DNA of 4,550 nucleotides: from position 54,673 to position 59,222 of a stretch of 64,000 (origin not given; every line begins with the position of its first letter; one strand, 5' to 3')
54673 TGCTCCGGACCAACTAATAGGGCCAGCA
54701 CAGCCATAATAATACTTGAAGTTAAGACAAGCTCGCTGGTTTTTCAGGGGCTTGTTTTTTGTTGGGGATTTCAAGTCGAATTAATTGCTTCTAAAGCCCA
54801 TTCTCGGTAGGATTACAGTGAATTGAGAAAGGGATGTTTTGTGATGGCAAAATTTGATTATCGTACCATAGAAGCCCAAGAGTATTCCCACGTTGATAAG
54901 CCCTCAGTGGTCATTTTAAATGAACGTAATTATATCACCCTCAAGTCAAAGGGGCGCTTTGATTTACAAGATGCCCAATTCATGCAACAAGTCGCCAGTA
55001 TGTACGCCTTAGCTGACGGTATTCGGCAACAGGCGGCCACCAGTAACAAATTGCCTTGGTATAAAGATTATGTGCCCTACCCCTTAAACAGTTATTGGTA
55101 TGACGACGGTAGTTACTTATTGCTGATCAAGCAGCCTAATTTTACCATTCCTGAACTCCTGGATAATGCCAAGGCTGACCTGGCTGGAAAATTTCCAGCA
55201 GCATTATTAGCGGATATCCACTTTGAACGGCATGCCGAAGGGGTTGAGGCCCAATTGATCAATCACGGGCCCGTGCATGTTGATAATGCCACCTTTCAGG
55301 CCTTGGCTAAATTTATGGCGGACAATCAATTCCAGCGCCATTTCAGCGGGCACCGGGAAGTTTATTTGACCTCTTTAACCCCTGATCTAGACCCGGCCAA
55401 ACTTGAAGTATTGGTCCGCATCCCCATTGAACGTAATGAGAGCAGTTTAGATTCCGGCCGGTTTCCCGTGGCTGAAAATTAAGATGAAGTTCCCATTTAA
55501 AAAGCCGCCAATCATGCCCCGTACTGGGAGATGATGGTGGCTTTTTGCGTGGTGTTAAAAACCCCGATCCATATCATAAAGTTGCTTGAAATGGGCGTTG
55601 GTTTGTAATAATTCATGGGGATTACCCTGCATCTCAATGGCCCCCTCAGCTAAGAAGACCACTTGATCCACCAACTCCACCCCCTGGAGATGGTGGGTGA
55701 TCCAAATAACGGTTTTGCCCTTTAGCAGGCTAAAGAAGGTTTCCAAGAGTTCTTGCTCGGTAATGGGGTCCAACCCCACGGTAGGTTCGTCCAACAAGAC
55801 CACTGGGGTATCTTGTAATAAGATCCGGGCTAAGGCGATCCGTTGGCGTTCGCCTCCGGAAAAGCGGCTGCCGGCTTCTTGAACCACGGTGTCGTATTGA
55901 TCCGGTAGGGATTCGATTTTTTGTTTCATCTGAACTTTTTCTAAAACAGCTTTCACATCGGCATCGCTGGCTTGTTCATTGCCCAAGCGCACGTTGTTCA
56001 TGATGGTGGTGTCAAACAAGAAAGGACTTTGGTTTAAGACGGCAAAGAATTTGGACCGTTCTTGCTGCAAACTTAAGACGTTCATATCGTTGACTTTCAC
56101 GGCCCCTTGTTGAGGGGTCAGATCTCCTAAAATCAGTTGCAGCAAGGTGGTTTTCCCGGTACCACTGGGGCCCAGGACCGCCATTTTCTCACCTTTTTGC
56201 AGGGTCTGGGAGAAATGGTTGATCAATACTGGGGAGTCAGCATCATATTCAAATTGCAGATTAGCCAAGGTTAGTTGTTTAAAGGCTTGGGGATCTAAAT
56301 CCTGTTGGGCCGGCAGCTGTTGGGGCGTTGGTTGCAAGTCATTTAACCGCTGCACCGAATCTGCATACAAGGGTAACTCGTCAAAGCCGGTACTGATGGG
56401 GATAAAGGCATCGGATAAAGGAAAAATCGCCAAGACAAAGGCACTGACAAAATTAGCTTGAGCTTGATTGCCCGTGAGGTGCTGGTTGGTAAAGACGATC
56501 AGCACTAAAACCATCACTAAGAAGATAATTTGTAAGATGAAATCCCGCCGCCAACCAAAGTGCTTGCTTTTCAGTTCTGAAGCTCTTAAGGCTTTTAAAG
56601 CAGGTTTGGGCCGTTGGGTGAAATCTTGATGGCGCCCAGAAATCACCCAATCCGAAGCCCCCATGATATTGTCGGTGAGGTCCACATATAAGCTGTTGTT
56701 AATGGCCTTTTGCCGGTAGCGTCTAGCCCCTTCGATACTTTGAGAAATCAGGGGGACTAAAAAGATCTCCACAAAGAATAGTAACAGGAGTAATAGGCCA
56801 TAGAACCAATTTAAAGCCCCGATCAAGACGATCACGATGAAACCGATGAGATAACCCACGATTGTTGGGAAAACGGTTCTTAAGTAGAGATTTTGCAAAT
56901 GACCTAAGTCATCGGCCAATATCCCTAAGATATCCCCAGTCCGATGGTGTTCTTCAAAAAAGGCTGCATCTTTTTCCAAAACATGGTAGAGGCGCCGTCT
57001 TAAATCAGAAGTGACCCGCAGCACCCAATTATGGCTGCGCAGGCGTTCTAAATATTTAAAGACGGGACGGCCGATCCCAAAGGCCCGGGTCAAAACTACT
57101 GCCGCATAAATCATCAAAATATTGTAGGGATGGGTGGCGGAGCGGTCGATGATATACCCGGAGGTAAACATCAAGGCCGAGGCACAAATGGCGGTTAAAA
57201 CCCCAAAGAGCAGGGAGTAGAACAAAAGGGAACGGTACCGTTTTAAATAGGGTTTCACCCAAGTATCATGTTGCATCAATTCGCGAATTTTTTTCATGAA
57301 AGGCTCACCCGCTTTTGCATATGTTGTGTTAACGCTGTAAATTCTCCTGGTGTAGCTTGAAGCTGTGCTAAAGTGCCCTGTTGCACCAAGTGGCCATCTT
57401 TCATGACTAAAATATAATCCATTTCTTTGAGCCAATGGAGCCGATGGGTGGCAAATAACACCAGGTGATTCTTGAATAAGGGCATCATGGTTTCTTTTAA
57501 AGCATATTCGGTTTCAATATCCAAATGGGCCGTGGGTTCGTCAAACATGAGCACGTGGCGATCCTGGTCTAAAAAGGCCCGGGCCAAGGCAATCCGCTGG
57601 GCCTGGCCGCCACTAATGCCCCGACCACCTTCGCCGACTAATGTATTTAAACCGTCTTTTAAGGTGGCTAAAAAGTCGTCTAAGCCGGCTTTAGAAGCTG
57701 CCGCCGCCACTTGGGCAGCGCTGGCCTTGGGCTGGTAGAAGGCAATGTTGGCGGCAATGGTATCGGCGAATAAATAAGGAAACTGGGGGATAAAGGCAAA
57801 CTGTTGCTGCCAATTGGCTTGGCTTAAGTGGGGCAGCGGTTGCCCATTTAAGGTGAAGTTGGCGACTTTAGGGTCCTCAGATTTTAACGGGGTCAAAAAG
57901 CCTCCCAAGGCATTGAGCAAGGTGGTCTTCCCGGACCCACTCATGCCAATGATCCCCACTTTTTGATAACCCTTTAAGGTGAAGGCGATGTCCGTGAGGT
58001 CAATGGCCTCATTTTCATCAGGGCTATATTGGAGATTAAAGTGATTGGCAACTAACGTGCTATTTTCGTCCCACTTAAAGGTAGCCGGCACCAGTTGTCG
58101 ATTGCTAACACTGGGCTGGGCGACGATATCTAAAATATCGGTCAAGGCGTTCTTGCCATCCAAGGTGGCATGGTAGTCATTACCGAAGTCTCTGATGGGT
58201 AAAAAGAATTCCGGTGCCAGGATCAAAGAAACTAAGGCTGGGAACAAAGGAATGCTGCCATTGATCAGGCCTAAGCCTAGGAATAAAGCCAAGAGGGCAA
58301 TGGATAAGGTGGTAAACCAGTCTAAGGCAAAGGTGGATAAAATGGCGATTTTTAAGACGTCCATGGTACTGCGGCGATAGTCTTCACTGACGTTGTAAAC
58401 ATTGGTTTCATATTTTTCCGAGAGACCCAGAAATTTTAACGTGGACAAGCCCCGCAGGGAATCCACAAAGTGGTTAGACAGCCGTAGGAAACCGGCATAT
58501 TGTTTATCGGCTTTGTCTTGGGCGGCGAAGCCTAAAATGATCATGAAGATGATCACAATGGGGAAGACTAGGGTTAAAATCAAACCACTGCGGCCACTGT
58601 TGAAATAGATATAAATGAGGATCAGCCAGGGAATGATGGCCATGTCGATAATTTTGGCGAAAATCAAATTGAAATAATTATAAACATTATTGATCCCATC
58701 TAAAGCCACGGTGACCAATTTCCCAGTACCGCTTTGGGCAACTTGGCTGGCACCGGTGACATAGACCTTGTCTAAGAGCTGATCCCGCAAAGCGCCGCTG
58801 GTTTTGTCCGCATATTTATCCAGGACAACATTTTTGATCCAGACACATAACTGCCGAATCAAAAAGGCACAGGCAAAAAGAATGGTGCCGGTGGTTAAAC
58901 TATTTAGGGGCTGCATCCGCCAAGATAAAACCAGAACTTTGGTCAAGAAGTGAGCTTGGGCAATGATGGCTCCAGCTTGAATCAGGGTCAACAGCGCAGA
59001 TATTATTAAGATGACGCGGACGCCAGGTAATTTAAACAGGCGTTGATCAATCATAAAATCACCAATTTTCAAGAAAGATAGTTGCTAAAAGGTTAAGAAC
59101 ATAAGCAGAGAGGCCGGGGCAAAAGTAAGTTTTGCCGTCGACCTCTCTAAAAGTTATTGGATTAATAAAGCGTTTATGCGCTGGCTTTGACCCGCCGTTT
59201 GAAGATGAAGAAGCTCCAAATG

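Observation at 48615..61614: Compact lactate-respiration cluster: LutABC + ferrochelatase + menA + prenyl synthase + cytochrome bd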

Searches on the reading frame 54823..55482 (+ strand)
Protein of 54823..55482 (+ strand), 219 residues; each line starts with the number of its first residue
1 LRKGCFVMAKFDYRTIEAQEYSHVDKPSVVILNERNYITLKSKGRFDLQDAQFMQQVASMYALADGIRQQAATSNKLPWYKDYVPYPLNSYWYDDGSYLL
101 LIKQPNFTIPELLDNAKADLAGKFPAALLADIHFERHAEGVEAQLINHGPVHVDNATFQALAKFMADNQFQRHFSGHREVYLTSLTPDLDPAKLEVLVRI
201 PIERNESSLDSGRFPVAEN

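Call 3: search_protein_families(library=pfam, proteins=[window:54823-55482:+])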
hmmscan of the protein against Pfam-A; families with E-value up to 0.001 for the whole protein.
window:54823-55482:+ (219 aa): 0 families

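Call 4: search_protein_families(library=ncbifam, proteins=[window:54823-55482:+])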
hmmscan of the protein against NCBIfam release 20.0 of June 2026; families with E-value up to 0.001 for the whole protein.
window:54823-55482:+ (219 aa): 0 families

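Call 9: search_protein_families(library=pfam, proteins=[window:54823-55482:+], max_evalue=0.00001)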
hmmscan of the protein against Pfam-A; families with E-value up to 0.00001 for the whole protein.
window:54823-55482:+ (219 aa): 0 families

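Call 59: search_protein_families(library=pfam, proteins=[window:54823-55482:+], max_evalue=1)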
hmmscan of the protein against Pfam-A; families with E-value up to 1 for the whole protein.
window:54823-55482:+ (219 aa): 2 families
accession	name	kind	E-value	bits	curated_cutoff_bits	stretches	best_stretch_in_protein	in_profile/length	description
PF06445.20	GyrI-like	-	0.014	16.1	26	1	138-202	90-154/155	GyrI-like small molecule binding domain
PF21048.2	Rad26-like_N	-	0.058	13.7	27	1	144-164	4-24/50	Rad26-like, N-terminal domain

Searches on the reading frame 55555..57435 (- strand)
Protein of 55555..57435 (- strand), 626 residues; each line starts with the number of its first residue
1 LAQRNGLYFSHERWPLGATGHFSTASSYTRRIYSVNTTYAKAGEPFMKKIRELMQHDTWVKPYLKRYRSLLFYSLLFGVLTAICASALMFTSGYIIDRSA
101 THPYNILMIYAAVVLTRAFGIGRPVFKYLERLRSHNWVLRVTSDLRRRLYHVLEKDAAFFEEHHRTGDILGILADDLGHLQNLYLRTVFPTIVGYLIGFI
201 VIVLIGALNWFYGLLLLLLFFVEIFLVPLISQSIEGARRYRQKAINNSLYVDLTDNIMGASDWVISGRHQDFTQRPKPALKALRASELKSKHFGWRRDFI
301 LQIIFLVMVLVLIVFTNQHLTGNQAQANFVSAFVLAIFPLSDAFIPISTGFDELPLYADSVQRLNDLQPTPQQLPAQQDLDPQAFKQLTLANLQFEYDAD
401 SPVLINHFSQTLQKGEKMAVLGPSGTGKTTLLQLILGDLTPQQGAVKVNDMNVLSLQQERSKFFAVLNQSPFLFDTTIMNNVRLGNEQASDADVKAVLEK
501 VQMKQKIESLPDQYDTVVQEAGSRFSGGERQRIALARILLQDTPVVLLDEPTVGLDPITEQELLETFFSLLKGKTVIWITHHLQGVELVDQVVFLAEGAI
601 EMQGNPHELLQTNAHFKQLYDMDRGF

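Call 3: search_protein_families(library=pfam, proteins=[window:55555-57435:-])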
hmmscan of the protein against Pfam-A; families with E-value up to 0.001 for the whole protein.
window:55555-57435:- (626 aa): 4 families
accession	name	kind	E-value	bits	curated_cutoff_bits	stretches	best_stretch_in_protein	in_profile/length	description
PF00005.33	ABC_tran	-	3.6e-30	105.8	25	1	406-552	2-136/137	ABC transporter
PF00664.28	ABC_membrane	-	4.5e-10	40.1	28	1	71-248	1-179/274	ABC transporter transmembrane region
PF13304.12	AAA_21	-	7.7e-06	26.6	27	0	530-580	243-297/304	AAA domain, putative AbiEii toxin, Type IV TA system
PF02463.25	SMC_N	-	3.1e-05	24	40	0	480-593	109-209/220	RecF/RecN/SMC N terminal domain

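Call 4: search_protein_families(library=ncbifam, proteins=[window:55555-57435:-])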
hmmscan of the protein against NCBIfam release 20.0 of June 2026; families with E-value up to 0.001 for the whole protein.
window:55555-57435:- (626 aa): 190 families (the best 25 are shown)
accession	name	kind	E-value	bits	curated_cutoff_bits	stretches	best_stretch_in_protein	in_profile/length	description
TIGR02868.1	CydC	equivalog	1.7e-142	475.7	329.05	1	58-583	2-530/530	thiol reductant ABC exporter subunit CydC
NF008364.0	PRK11160.1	equivalog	1.2e-93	314.7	630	1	60-620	4-572/575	heme ABC transporter ATP-binding protein/permease CydC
TIGR02857.1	CydD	equivalog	7.4e-72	243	435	1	68-594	2-528/529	thiol reductant ABC exporter subunit CydD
TIGR02204.1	MsbA_rel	hypoth_equivalog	3e-68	230.9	780.4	1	58-620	7-572/576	ABC transporter, permease/ATP-binding protein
TIGR02203.1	MsbA_lipidA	equivalog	5.3e-59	200.2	602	1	61-623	6-569/572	lipid A export permease/ATP-binding protein MsbA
TIGR03375.1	type_I_sec_LssB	subfamily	6.3e-59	199.9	693.1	1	202-613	282-692/696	type I secretion system permease/ATPase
NF045513.1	HepA_fam_ABC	equivalog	8.5e-59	199.5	725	1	108-622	95-608/610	heterocyst formation ABC transporter subunit HepA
TIGR01846.1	type_I_sec_HlyB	subfamily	3.2e-55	187.7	725.55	1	58-622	128-691/694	type I secretion system permease/ATPase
NF008379.0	PRK11174.1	equivalog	4.2e-54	184.2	684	2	362-621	325-582/588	heme ABC transporter permease/ATP-binding protein CydD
NF010178.0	PRK13657.1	equivalog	1.5e-52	178.9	733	1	386-620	333-567/588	glucan ABC transporter ATP-binding protein/ permease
TIGR03797.1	NHLM_micro_ABC2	equivalog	4.7e-51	174.1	709.4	1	66-620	133-682/686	NHLP bacteriocin export ABC transporter permease/ATPase subunit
TIGR03796.1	NHLM_micro_ABC1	equivalog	3.2e-50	171.1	853.3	1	60-619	145-708/710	NHLP family bacteriocin export ABC transporter peptidase/permease/ATPase subunit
TIGR01193.1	bacteriocin_ABC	subfamily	9.1e-48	163.3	523.85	1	62-621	149-707/708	peptide cleavage/export ABC transporter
TIGR00958.1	3a01208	subfamily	2.3e-47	161.7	874.6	1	63-619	155-710/711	antigen peptide transporter 2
NF050066.1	LPSTprtrPglK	equivalog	2.9e-47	161.4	1000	1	296-596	259-556/558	BC-type lipopolysaccharide transporter PglK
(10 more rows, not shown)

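Call 82: search_protein_families(library=pfam, proteins=[window:55555-57297:-], max_evalue=0.00001)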
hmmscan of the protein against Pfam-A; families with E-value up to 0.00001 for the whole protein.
window:55555-57297:- (580 aa): 3 families
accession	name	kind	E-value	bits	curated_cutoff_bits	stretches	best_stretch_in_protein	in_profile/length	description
PF00005.33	ABC_tran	-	3.2e-30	106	25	1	360-506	2-136/137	ABC transporter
PF00664.28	ABC_membrane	-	5.4e-10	39.9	28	1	25-202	1-179/274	ABC transporter transmembrane region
PF13304.12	AAA_21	-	5.6e-06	27.1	27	0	482-534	241-297/304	AAA domain, putative AbiEii toxin, Type IV TA system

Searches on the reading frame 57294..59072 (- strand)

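Call 3: search_protein_families(library=pfam, proteins=[window:57294-59072:-])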
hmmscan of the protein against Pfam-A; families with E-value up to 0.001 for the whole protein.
window:57294-59072:- (592 aa): 3 families
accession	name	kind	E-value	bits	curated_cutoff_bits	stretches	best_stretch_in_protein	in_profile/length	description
PF00005.33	ABC_tran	-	3.7e-22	79.9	25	1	359-515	1-137/137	ABC transporter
PF00664.28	ABC_membrane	-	7.7e-18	65.6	28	1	22-275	1-255/274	ABC transporter transmembrane region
PF13555.12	AAA_29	-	0.00027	21.1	27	1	361-397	16-50/61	P-loop containing region of AAA domain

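Call 4: search_protein_families(library=ncbifam, proteins=[window:57294-59072:-])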
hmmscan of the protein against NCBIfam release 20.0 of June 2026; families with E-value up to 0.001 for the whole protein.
window:57294-59072:- (592 aa): 181 families (the best 25 are shown)
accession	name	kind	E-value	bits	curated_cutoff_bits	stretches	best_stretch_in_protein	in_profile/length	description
TIGR02857.1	CydD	equivalog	8.4e-159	529.9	435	1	19-557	2-529/529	thiol reductant ABC exporter subunit CydD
NF008379.0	PRK11174.1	equivalog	9.3e-122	407.6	684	1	20-587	22-586/588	heme ABC transporter permease/ATP-binding protein CydD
TIGR02203.1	MsbA_lipidA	equivalog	4.4e-59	200.4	602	1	19-583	13-567/572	lipid A export permease/ATP-binding protein MsbA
TIGR03375.1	type_I_sec_LssB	subfamily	5.9e-59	200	693.1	1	56-570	188-687/696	type I secretion system permease/ATPase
TIGR01846.1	type_I_sec_HlyB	subfamily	1.1e-55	189.3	725.55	1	20-584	143-691/694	type I secretion system permease/ATPase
TIGR02868.1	CydC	equivalog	1.9e-54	185.2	329.05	1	90-545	83-530/530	thiol reductant ABC exporter subunit CydC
NF008364.0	PRK11160.1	equivalog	2.1e-54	185.1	630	1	91-584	91-574/575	heme ABC transporter ATP-binding protein/permease CydC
TIGR02204.1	MsbA_rel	hypoth_equivalog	2.1e-50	172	780.4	1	327-581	325-571/576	ABC transporter, permease/ATP-binding protein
TIGR01193.1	bacteriocin_ABC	subfamily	2.6e-49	168.4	523.85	1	20-583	160-707/708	peptide cleavage/export ABC transporter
NF008381.0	PRK11176.1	equivalog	1.3e-48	165.8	867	1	22-583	27-577/582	lipid A ABC transporter ATP-binding protein/permease MsbA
NF010178.0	PRK13657.1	equivalog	3e-47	161.4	733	1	64-583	60-568/588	glucan ABC transporter ATP-binding protein/ permease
TIGR01842.1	type_I_sec_PrtD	subfamily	3.3e-47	161.3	510.15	1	55-570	41-539/544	type I secretion system permease/ATPase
NF008055.0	PRK10789.1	equivalog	4e-46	157.7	845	1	20-587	23-573/590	SmdA family multidrug ABC transporter permease/ATP-binding protein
NF045513.1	HepA_fam_ABC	equivalog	1.7e-45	155.6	725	1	16-580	50-604/610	heterocyst formation ABC transporter subunit HepA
TIGR03797.1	NHLM_micro_ABC2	equivalog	1.1e-44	153.1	709.4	1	20-583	140-683/686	NHLP bacteriocin export ABC transporter permease/ATPase subunit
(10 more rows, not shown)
